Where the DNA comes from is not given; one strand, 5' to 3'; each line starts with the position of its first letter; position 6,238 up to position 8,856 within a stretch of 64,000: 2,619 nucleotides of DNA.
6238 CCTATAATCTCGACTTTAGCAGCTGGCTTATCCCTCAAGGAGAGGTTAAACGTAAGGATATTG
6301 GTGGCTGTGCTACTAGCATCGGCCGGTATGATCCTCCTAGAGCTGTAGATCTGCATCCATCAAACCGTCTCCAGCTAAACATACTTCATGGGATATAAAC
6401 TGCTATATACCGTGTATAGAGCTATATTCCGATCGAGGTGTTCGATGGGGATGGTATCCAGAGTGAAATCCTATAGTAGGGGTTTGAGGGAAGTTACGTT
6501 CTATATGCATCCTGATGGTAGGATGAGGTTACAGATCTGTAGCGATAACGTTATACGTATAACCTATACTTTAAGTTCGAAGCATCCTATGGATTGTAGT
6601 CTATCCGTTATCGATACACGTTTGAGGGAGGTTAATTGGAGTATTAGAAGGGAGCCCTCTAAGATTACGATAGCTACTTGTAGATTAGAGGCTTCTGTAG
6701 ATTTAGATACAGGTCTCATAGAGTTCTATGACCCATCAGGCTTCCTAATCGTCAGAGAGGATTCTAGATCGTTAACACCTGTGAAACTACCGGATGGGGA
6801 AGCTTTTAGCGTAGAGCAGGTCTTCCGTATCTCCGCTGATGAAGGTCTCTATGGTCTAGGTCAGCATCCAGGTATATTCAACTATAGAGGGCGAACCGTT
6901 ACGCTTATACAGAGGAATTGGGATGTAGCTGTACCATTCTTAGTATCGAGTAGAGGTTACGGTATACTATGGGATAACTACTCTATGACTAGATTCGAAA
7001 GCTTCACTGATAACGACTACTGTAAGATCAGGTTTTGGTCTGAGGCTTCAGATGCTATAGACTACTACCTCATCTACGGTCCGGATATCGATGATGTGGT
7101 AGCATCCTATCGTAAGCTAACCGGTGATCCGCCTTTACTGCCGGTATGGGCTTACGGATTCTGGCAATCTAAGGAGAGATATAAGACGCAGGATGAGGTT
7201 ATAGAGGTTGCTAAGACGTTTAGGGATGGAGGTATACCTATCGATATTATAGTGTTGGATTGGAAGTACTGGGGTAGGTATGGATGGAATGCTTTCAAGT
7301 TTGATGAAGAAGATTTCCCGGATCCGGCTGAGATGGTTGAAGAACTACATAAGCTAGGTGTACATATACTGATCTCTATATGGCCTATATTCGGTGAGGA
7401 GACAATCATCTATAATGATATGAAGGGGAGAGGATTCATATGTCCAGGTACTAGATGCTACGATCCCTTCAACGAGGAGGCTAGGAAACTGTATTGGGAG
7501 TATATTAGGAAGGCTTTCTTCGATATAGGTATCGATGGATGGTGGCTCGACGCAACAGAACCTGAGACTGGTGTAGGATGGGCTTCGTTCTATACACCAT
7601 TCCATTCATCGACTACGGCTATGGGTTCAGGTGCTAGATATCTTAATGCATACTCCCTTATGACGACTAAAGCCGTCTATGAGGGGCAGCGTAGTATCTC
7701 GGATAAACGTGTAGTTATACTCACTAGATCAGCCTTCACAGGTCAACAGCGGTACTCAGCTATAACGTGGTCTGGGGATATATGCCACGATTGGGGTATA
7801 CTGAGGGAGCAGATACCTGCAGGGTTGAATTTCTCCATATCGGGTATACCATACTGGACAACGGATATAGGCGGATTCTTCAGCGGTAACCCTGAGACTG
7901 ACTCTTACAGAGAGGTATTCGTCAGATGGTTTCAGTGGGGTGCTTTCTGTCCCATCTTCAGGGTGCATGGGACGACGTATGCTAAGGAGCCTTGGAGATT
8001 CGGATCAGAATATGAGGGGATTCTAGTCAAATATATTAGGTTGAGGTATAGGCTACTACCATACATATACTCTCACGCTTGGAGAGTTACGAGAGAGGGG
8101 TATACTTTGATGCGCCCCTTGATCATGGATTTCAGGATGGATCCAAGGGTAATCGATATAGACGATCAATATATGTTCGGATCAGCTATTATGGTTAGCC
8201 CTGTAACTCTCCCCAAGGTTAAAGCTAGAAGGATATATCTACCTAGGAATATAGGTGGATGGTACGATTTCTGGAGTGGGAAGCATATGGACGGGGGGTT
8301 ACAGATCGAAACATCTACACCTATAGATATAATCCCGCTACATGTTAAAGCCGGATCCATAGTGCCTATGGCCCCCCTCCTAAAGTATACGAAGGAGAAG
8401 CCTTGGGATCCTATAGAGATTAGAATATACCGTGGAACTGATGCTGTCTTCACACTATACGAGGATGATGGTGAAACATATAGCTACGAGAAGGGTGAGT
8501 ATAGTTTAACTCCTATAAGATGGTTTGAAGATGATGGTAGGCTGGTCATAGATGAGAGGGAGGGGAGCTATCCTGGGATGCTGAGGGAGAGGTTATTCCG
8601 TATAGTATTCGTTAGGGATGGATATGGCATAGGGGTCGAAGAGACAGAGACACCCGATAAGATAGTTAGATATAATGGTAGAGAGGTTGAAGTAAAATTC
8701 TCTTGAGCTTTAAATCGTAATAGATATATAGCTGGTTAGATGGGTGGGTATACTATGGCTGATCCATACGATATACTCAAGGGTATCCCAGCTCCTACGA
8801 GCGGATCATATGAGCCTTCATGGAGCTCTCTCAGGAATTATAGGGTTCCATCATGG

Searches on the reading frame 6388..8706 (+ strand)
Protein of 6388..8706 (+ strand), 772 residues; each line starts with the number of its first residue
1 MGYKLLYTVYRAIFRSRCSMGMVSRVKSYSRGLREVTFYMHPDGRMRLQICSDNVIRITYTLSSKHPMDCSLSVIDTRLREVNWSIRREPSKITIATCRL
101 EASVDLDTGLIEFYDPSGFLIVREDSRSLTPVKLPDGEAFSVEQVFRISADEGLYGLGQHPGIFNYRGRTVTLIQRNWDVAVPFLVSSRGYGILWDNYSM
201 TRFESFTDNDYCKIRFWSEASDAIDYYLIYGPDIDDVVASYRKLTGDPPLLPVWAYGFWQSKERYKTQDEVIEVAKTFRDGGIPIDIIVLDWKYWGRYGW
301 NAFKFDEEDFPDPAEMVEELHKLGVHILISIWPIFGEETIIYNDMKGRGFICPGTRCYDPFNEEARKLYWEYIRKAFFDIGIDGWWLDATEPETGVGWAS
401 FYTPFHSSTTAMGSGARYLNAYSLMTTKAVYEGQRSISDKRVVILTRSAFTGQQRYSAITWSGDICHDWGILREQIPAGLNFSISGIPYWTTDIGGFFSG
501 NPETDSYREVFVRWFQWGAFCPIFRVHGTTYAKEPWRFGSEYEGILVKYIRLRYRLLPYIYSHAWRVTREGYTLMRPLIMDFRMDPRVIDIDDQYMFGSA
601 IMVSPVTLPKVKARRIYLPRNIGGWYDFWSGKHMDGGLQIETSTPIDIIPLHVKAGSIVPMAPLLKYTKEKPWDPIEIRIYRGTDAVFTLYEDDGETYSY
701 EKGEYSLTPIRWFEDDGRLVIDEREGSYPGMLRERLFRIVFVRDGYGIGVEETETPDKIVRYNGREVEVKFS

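Call 38: search_protein_families(library=pfam, proteins=[window:6388-8706:+], max_evalue=0.001)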
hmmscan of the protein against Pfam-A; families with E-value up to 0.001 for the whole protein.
window:6388-8706:+ (772 aa): 4 families
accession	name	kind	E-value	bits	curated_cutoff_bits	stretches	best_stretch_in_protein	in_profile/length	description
PF01055.32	Glyco_hydro_31_2nd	-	2.7e-102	342.9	23.5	1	248-562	1-327/328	Glycosyl hydrolases family 31 TIM-barrel domain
PF21365.3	Glyco_hydro_31_3rd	-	4e-27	95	24.4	1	571-659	1-87/87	Glycosyl hydrolase family 31 C-terminal domain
PF17137.9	DUF5110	-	3.3e-23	81.9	27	1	675-742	1-69/71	Domain of unknown function (DUF5110)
PF13802.12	Gal_mutarotas_2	-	6.7e-18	66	27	1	46-204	2-184/184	Glycosyl hydrolase 31 N-terminal galactose mutarotase-like domain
